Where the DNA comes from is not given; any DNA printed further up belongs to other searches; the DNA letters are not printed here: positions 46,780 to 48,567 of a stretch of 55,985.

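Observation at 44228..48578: Uncharacterised exopolymer module: beta-barrel OMP + pseudo-receiver::PIG-L deacetylase + ATP-grasp ligase + processive GT2 synthase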

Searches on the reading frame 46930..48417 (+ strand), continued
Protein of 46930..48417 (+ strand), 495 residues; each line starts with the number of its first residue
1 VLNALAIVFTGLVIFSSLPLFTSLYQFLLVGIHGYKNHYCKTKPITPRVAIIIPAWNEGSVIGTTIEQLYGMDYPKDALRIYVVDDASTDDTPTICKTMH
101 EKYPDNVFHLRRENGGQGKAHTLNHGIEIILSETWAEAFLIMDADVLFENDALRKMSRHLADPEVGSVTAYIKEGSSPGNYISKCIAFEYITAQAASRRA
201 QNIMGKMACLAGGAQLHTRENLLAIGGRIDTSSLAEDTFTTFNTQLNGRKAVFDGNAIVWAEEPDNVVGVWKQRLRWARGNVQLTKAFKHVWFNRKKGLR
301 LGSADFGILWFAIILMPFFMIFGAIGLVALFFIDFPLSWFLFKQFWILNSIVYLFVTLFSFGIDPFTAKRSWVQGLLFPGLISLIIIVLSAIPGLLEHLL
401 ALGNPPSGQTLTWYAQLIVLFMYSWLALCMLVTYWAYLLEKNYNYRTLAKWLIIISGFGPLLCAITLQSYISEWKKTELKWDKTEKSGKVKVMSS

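Call 74: find_encoding_contigs(protein=P0169, flank=8000, max_places=1)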
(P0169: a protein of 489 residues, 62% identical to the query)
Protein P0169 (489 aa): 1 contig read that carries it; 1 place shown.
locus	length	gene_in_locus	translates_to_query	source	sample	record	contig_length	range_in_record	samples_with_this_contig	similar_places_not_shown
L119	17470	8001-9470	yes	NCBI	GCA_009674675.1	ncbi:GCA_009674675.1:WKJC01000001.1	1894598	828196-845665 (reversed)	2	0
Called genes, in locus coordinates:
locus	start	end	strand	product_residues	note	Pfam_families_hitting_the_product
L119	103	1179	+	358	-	PF00144:Beta-lactamase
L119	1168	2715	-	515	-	PF00486:Trans_reg_C, PF07719:TPR_2 (faint), PF13428:TPR_14 (faint), PF13432:TPR_16 (faint), PF23914:TPR_CcmH_CycH (faint), PF13429:TPR_15 (weak), PF00515:TPR_1 (weak), PF13181:TPR_8 (weak), +4 more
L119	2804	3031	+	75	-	PF04102:SlyX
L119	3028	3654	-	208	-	PF00072:Response_reg, PF00196:GerE, PF08281:Sigma70_r4_2 (weak)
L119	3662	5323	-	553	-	PF12860:PAS_7 (faint), PF00512:HisKA, PF06490:FleQ (faint), PF02518:HATPase_c, PF00072:Response_reg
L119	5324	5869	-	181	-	PF07700:HNOB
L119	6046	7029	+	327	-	PF00072:Response_reg, PF02585:PIG-L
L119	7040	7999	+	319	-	PF21360:PylC-like_N, PF02655:ATP-grasp_3, PF02786:CPSase_L_D2 (faint), PF13535:ATP-grasp_4 (weak), PF15632:ATPgrasp_Ter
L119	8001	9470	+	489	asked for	PF13506:Glyco_transf_21, PF00535:Glycos_transf_2, PF13641:Glyco_tranf_2_3, PF13632:Glyco_trans_2_3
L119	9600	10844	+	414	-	PF00515:TPR_1 (faint), PF07719:TPR_2 (faint), PF13181:TPR_8 (faint), PF13414:TPR_11 (faint), PF14559:TPR_19 (faint)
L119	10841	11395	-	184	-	PF01451:LMWPc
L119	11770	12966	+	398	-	PF01139:RtcB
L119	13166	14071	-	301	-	PF00892:EamA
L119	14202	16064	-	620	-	PF01636:APH, PF23441:SDR, PF00106:adh_short, PF08659:KR, PF13561:adh_short_C2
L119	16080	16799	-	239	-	-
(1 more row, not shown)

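Call 90: find_encoding_contigs(protein=P0216, flank=8000, max_places=1)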
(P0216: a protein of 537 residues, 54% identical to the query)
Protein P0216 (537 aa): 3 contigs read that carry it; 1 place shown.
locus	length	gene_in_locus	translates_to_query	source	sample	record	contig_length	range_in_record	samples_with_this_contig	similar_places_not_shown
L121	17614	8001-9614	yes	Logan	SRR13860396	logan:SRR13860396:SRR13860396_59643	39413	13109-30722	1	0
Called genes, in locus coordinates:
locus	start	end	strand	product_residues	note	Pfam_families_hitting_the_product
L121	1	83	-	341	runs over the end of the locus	PF01210:NAD_Gly3P_dh_N, PF02558:ApbA, PF03807:F420_oxidored, PF07479:NAD_Gly3P_dh_C, PF20618:GPD_NAD_C_bact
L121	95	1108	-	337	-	PF00586:AIRS, PF02769:AIRS_C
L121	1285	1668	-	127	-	PF18962:Por_Secre_tail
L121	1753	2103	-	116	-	PF02311:AraC_binding (weak), PF07883:Cupin_2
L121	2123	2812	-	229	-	PF00072:Response_reg, PF04397:LytTR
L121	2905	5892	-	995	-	PF00989:PAS, PF13188:PAS_8 (weak), PF08448:PAS_4, PF13426:PAS_9, PF00512:HisKA, PF02518:HATPase_c, PF00072:Response_reg, PF01627:Hpt, +1 more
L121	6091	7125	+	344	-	PF21360:PylC-like_N, PF02655:ATP-grasp_3, PF13535:ATP-grasp_4 (faint), PF15632:ATPgrasp_Ter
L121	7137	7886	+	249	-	PF02811:PHP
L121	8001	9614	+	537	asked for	PF03142:Chitin_synth_2 (faint), PF00535:Glycos_transf_2, PF13641:Glyco_tranf_2_3, PF13506:Glyco_transf_21, PF13632:Glyco_trans_2_3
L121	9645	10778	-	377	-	PF02012:BNR (faint), PF13088:BNR_2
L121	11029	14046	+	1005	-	PF12895:ANAPC3 (weak), PF09976:TPR_21 (weak), PF13432:TPR_16, PF13174:TPR_6 (weak), PF13432:TPR_16, PF13525:YfiO, PF13424:TPR_12 (weak), PF00515:TPR_1 (weak), +17 more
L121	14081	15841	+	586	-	-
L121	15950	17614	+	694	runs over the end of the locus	PF05036:SPOR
